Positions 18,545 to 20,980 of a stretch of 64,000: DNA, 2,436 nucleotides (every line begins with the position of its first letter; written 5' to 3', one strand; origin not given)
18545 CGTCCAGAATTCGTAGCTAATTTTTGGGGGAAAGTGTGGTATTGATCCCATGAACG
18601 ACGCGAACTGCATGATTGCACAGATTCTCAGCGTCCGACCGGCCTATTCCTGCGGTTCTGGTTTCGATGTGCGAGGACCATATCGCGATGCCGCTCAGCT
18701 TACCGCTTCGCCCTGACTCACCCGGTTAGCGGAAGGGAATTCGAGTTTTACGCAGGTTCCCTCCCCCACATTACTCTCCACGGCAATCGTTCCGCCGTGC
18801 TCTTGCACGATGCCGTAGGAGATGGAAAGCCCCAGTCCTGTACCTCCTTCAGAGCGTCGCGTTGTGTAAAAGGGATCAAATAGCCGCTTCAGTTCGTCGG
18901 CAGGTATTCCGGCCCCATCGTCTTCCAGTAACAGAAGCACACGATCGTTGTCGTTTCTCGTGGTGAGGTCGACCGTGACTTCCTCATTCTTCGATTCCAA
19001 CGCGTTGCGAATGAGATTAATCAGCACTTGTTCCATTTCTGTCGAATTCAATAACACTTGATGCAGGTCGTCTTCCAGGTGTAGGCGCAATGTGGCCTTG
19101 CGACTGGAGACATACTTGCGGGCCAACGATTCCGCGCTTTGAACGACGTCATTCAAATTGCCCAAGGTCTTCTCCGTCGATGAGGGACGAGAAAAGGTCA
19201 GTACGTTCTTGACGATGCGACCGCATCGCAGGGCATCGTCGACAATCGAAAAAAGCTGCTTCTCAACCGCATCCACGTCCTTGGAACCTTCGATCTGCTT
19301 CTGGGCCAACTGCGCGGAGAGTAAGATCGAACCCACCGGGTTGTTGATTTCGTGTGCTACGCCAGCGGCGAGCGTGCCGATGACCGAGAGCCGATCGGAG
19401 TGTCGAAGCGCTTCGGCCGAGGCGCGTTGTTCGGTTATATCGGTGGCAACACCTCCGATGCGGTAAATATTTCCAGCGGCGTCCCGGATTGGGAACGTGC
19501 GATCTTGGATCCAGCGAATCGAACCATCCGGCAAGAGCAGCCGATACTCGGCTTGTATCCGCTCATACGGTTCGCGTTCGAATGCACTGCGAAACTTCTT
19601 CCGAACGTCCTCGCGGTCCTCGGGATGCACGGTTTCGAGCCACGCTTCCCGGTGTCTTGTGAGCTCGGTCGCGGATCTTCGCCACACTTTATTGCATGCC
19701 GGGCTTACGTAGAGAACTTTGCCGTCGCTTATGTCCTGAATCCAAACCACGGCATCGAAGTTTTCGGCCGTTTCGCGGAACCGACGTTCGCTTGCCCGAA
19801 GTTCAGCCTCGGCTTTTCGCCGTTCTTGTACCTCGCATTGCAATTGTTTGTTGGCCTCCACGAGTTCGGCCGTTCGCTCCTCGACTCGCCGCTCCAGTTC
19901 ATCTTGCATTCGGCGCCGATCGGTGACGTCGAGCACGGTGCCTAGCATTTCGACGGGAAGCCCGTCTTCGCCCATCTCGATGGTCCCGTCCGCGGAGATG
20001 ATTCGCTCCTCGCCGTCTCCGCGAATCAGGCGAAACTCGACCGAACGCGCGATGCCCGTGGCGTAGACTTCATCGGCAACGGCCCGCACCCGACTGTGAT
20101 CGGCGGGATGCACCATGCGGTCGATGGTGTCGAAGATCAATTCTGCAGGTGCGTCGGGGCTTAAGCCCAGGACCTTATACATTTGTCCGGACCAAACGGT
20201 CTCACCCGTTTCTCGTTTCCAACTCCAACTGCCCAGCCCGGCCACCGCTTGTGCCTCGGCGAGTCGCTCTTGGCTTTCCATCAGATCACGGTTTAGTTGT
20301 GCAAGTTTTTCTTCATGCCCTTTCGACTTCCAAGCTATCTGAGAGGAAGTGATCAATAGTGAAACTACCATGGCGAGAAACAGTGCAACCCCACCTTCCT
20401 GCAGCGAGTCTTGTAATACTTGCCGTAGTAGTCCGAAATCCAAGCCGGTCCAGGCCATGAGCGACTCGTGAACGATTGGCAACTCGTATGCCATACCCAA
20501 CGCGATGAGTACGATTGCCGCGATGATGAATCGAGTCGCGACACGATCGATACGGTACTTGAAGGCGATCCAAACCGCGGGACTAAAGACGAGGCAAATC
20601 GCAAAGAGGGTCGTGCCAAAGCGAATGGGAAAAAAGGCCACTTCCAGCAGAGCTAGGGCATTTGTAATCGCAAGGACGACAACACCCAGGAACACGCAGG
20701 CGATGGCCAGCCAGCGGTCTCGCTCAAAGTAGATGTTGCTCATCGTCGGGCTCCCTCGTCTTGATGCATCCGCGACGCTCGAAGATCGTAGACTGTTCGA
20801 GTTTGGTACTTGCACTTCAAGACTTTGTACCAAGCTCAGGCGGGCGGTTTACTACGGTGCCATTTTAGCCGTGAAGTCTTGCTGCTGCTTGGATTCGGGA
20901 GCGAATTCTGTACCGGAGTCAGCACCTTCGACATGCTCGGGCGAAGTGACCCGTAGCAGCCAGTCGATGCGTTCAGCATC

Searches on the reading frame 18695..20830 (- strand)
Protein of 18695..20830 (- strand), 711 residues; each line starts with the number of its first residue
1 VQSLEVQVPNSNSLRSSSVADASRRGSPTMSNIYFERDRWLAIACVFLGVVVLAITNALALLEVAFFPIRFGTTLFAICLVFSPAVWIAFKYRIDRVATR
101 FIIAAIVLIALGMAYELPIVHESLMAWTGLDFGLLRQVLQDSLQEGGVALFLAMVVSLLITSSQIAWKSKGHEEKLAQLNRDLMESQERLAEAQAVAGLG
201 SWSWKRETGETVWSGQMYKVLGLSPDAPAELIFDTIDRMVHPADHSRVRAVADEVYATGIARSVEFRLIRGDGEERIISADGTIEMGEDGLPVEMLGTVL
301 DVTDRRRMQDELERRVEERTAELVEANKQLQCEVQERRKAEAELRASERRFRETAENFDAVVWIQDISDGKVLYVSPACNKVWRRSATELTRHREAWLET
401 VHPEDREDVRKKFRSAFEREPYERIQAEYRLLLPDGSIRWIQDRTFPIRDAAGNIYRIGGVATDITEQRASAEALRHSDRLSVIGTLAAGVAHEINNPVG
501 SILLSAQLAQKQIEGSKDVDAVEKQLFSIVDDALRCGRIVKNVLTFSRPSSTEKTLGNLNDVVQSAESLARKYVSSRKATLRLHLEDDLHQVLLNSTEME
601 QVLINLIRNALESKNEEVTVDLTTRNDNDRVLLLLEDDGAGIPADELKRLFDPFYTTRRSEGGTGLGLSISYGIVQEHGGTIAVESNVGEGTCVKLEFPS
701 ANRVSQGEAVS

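Call 77: search_protein_families(library=pfam, proteins=[window:18695-20830:-], max_evalue=0.001)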
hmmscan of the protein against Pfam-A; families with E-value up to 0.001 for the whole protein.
window:18695-20830:- (711 aa): 7 families
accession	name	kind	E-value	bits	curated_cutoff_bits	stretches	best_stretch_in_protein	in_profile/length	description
PF08447.18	PAS_3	-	3.6e-34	117.3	25.6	2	373-462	2-89/89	PAS fold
PF02518.31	HATPase_c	-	7.5e-27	94.4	26.4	1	597-700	4-109/111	Histidine kinase-, DNA gyrase B-, and HSP90-like ATPase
PF00989.32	PAS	-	1.8e-11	44.5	22.6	1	350-465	2-113/113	PAS fold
PF00512.31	HisKA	-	3.8e-10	40.1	26.9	1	485-550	3-64/66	His Kinase A (phospho-acceptor) domain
PF08448.16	PAS_4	-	2e-09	38.1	23.1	1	368-470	13-110/110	PAS fold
PF13426.13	PAS_9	-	2.5e-09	37.8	27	1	362-467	4-103/103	PAS domain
PF13589.12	HATPase_c_3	-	2.9e-06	27.8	25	1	598-660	2-62/137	Histidine kinase-, DNA gyrase B-, and HSP90-like ATPase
